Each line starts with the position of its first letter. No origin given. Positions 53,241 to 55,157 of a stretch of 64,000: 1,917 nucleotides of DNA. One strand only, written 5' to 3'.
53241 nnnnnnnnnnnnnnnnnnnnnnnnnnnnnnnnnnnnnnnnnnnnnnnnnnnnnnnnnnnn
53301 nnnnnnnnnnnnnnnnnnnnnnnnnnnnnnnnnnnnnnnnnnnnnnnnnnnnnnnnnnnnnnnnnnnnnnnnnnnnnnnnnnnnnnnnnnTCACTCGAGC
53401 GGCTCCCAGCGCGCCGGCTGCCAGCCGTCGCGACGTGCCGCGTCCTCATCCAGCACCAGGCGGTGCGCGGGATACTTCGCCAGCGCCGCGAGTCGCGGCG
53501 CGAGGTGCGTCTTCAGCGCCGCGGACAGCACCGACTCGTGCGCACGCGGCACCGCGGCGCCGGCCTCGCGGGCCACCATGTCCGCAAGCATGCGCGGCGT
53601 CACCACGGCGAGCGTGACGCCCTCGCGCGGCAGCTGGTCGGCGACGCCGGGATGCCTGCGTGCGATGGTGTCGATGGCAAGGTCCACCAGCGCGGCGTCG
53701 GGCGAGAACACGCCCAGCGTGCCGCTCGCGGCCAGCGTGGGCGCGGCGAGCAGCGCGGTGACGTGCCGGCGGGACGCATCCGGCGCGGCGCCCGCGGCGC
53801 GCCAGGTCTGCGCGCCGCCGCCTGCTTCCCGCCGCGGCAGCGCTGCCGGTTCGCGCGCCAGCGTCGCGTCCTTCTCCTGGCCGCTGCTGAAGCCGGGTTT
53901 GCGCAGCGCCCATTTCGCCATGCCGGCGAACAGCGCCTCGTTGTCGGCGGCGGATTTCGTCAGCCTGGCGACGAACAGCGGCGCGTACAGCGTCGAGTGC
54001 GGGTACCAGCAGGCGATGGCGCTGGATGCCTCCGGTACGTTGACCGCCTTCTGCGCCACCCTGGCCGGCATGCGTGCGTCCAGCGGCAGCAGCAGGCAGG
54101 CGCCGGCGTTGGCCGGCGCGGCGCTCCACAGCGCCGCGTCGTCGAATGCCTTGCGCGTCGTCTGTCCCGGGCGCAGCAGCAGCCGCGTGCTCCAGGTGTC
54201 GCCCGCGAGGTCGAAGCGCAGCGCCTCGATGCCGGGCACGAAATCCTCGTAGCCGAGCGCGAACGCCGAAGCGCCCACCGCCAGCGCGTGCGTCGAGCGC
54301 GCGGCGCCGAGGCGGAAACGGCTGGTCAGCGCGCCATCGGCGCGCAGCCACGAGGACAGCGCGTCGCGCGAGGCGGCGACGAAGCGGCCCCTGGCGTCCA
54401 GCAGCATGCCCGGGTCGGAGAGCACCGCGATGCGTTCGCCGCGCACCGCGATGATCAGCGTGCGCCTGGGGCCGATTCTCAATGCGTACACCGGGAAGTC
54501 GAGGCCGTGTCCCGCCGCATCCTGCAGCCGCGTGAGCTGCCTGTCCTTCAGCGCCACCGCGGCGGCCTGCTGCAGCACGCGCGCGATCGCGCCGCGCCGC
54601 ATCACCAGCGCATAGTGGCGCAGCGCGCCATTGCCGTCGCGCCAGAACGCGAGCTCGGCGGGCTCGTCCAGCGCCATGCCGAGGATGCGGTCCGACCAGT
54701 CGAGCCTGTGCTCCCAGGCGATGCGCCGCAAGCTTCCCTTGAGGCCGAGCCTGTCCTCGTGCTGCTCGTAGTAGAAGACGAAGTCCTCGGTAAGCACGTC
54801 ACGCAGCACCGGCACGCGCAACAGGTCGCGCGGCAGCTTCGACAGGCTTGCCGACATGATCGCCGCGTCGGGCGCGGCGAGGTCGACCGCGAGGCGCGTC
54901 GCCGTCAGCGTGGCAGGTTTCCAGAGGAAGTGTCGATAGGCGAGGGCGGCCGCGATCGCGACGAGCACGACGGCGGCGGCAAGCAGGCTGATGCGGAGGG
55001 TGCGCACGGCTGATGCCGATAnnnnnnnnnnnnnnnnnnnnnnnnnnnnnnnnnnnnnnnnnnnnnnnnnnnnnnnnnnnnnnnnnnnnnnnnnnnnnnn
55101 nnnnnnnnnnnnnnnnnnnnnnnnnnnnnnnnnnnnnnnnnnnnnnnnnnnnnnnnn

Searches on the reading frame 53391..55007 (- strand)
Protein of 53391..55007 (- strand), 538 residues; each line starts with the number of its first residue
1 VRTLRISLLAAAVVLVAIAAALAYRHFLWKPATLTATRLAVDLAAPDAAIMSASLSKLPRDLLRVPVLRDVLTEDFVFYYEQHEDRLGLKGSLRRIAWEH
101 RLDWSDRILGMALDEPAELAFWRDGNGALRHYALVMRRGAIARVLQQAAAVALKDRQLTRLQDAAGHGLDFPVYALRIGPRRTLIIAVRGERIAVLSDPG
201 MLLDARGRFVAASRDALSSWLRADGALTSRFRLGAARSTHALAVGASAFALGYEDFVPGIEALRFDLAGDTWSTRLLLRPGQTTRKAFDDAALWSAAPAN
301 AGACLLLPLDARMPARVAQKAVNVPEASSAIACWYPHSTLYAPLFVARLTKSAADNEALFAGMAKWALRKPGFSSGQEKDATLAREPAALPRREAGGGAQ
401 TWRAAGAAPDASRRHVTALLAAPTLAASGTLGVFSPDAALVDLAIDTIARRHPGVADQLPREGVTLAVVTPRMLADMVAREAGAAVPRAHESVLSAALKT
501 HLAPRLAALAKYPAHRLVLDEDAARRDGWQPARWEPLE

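Call 5: search_protein_families(library=pfam, proteins=[window:53391-55007:-])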
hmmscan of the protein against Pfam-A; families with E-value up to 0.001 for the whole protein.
window:53391-55007:- (538 aa): 1 family
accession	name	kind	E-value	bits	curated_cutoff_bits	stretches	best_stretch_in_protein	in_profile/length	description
PF09909.14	DUF2138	-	3.6e-112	376.2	22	1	9-536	10-557/560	Uncharacterized protein conserved in bacteria (DUF2138)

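Call 6: search_protein_families(library=ncbifam, proteins=[window:53391-55007:-])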
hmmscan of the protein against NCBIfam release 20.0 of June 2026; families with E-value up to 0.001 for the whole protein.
window:53391-55007:- (538 aa): 1 family
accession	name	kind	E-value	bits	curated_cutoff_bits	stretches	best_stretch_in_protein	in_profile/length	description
NF008500.0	PRK11410.1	equivalog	3e-136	455.1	529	1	8-537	15-560/560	hypothetical protein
